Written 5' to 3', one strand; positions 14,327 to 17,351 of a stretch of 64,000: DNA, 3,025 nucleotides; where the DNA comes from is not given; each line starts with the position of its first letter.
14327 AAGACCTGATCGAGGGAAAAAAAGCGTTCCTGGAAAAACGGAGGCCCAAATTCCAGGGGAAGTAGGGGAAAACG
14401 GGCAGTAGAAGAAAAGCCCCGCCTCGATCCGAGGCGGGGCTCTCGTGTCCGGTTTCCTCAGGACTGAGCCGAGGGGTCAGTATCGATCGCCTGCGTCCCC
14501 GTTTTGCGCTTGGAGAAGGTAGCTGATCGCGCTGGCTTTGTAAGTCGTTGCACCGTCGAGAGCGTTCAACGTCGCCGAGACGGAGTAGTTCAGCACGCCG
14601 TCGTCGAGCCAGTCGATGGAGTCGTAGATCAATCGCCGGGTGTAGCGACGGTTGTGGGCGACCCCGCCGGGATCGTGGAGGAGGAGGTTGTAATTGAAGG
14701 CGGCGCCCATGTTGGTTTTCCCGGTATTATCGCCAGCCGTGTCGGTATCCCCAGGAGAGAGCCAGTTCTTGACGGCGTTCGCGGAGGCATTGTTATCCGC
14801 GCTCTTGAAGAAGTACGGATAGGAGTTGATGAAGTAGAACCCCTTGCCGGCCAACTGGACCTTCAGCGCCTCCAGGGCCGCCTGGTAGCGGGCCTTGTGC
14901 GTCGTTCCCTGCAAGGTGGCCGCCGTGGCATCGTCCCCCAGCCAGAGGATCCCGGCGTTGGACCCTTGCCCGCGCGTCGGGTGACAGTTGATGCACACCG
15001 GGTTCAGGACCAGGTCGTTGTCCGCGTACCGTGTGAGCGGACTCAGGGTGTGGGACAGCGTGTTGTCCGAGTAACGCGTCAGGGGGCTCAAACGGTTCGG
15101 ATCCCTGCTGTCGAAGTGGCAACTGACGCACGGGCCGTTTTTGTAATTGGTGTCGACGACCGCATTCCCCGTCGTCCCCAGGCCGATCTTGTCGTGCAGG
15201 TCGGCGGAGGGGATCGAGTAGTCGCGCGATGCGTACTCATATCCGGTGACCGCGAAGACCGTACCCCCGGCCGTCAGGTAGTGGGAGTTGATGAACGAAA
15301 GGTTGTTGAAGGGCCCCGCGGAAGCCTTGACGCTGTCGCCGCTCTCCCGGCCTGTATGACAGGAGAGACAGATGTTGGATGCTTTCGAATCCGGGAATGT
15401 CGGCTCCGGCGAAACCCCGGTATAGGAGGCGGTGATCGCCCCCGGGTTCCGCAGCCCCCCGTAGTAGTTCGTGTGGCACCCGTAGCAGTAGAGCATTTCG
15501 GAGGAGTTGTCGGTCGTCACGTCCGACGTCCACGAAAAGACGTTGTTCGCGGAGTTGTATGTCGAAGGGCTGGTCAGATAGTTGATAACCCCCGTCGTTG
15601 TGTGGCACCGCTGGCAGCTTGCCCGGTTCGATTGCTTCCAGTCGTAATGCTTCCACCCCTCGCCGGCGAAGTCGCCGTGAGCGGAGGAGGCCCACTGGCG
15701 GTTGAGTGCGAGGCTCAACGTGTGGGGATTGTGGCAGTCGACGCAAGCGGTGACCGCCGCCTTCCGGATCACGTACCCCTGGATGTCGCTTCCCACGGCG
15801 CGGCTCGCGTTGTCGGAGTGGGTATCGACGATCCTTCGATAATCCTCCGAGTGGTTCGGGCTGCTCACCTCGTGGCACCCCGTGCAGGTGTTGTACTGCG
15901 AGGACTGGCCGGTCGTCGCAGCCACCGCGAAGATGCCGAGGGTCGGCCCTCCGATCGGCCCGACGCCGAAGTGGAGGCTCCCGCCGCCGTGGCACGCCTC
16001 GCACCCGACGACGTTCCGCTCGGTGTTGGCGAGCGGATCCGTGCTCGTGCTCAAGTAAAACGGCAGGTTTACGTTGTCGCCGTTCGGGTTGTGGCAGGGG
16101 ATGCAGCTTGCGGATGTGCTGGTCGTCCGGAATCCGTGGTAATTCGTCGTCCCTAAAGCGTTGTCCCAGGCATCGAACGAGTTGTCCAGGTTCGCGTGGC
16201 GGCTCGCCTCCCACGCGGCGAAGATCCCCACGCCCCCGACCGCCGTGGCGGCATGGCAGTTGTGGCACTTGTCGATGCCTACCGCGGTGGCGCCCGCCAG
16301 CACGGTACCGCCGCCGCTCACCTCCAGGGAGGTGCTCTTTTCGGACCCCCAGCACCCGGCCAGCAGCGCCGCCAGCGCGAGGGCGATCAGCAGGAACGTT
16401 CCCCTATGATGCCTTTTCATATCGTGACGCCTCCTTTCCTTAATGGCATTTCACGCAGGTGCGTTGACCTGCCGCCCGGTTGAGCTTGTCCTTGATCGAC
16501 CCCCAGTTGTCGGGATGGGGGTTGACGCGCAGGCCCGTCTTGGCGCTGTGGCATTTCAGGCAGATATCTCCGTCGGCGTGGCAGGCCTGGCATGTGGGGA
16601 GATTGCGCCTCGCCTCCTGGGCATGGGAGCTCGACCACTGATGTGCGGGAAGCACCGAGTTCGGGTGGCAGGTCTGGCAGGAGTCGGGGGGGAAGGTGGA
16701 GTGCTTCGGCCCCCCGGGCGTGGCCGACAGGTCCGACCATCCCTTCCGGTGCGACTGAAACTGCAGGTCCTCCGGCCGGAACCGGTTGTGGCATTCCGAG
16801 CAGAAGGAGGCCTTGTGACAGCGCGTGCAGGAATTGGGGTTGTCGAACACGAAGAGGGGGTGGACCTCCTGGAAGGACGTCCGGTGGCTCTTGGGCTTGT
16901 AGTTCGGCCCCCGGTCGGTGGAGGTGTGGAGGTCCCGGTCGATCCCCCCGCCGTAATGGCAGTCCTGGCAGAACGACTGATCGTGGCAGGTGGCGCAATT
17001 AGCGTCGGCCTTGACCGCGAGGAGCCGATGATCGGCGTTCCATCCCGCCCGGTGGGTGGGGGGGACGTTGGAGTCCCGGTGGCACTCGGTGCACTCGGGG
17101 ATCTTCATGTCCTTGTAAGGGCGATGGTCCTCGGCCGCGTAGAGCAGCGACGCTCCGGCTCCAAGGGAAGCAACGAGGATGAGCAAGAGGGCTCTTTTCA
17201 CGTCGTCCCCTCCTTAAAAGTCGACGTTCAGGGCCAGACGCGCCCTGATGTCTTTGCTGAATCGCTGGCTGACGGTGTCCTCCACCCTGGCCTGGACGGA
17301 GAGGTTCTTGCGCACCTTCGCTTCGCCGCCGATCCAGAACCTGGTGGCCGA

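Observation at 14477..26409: Two different outer-membrane porin-cytochrome conduits in tandem (MtrAB/PioAB-type followed by Geobacter Pcc-type) under a PBP-HK-sigma-54 regulator triad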

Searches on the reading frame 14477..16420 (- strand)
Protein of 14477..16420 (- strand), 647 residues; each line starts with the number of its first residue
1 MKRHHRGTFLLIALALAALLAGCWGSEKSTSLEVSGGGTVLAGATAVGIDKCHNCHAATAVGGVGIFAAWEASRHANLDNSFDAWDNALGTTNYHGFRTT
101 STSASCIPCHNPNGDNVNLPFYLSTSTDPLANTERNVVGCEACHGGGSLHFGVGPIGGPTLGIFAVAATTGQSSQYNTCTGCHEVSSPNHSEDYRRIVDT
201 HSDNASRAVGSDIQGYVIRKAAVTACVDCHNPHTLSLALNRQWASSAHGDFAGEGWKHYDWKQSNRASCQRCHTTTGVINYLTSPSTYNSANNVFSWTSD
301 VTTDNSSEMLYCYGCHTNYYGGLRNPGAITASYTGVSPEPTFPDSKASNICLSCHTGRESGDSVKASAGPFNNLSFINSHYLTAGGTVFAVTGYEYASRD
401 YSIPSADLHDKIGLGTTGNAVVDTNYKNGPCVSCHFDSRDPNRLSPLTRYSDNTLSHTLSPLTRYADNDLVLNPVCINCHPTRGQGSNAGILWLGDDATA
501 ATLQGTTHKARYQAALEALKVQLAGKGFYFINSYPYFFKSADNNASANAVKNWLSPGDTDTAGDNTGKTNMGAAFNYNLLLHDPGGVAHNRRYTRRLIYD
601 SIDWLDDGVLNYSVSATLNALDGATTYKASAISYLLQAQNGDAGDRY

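Call 4: search_protein_families(library=pfam, proteins=[window:14477-16420:-], max_evalue=0.01)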
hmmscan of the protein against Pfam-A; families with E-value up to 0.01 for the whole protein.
window:14477-16420:- (647 aa): 7 families
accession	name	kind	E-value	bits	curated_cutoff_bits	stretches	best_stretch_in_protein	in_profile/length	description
PF22113.1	Mtrc-MtrF_II-IV_dom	-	6.9e-13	48.9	30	2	47-147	79-166/176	Outer membrane cytochrome MtrC/MtrF-like, domains II/IV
PF14522.11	Cytochrome_C7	-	1.4e-10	41.3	24.8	0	96-184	6-67/67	Cytochrome c7 and related cytochrome c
PF09699.15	Paired_CXXCH_1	-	9.3e-08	32.1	20.6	0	223-234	6-17/41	Doubled CXXCH motif (Paired_CXXCH_1)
PF13435.11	Cytochrome_C554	-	1.1e-07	33.1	20.8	1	51-145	1-84/84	Cytochrome c554 and c-prime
PF02085.21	Cytochrom_CIII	-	4.6e-07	30.6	22.9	0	177-233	31-85/101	Class III cytochrome C family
PF02335.20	Cytochrom_C552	-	0.00011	21.8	24.1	2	172-306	83-203/438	Cytochrome c552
PF22678.1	Cytochrom_c_NrfB-like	-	0.00076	20.4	27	0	179-248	1-55/89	Cytochrome c-type protein NrfB-like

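Call 5: search_protein_families(library=ncbifam, proteins=[window:14477-16420:-], max_evalue=0.01)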
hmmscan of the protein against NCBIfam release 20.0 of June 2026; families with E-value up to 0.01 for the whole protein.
window:14477-16420:- (647 aa): 8 families
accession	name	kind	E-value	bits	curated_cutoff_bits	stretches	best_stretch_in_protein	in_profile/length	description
TIGR03508.1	decahem_SO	subfamily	9.9e-12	44.9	192.2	1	104-187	3-81/258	DmsE family decaheme c-type cytochrome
NF041028.1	decahem_GSU2203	exception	2.2e-10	40.2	325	1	103-239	36-164/317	GSU2203 family decaheme c-type cytochrome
TIGR03146.1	cyt_nit_nrfB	equivalog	4.6e-08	33.5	166.6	1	172-248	36-106/145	cytochrome c nitrite reductase pentaheme subunit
NF041198.1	UshA_like_PCGU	equivalog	8.7e-07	27.9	275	1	45-184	404-509/519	UshA-like (seleno)protein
TIGR01905.1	paired_CXXCH_1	subfamily_domain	0.00019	21.3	25.2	0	337-357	18-38/41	doubled CXXCH domain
NF008659.0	PRK11659.1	equivalog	0.0012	18.6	184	0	175-248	74-132/188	cytochrome c nitrite reductase pentaheme subunit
NF043010.1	Cyt554_Nsmonas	equivalog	0.0025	17.2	400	1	37-151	19-122/238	cytochrome c-550 CycA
TIGR03153.1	cytochr_NrfH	equivalog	0.003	17.6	134.2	0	262-356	48-134/138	cytochrome c nitrite reductase small subunit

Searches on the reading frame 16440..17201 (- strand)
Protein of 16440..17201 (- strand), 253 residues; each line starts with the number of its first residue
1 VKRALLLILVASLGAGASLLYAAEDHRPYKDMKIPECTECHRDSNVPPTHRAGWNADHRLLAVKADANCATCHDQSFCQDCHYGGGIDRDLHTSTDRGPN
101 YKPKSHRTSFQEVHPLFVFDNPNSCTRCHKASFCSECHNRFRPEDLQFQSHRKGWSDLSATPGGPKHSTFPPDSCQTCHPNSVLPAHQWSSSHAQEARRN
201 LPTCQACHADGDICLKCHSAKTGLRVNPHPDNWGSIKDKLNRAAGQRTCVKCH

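Call 4: search_protein_families(library=pfam, proteins=[window:16440-17201:-], max_evalue=0.01)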
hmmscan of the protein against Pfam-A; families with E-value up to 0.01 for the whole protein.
window:16440-17201:- (253 aa): 2 families
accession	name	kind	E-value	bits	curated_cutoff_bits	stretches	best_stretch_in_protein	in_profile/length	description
PF14522.11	Cytochrome_C7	-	3.8e-08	33.5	24.8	0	173-253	14-66/67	Cytochrome c7 and related cytochrome c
PF22113.1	Mtrc-MtrF_II-IV_dom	-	1.8e-07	31.3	30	1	123-253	29-163/176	Outer membrane cytochrome MtrC/MtrF-like, domains II/IV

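Call 5: search_protein_families(library=ncbifam, proteins=[window:16440-17201:-], max_evalue=0.01)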
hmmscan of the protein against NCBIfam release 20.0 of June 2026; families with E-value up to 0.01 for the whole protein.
window:16440-17201:- (253 aa): 0 families
